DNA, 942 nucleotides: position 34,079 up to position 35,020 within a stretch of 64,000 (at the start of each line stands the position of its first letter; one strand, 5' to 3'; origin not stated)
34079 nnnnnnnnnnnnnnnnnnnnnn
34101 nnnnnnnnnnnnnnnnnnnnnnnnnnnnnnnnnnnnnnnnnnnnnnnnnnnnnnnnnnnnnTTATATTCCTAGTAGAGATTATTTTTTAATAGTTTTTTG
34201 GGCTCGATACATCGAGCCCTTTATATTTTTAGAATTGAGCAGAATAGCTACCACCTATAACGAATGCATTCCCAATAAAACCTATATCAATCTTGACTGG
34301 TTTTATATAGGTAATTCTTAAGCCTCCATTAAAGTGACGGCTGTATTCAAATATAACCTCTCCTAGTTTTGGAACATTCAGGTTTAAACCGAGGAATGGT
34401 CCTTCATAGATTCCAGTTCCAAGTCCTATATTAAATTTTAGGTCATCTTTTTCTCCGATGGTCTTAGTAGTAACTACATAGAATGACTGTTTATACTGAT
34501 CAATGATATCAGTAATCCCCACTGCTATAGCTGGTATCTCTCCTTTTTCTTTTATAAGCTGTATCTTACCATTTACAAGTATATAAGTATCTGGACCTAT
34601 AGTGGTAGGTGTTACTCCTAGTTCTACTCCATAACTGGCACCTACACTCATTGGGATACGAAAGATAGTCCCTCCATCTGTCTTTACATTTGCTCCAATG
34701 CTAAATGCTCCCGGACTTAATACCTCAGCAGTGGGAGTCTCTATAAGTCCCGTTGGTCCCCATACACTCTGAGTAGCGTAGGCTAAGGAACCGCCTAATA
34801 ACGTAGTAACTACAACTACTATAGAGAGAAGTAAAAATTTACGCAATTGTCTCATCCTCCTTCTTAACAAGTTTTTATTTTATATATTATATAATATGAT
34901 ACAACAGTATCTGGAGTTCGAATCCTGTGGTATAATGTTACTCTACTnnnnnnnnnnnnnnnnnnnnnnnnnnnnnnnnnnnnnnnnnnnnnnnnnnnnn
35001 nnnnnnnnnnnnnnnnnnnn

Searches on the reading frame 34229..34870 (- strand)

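Call 87: search_protein_families(library=ncbifam, max_evalue=0.001, proteins=[window:34229-34870:-])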
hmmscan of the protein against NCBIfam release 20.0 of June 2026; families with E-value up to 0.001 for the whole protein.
window:34229-34870:- (213 aa): 0 families

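Call 116: search_protein_families(library=pfam, max_evalue=0.01, proteins=[window:34229-34870:-])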
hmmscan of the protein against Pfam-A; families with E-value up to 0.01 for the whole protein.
window:34229-34870:- (213 aa): 1 family
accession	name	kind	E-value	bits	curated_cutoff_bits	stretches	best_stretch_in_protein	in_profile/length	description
PF06082.17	YjbH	-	5.9e-11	42.4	24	1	33-155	1-132/658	Exopolysaccharide biosynthesis protein YbjH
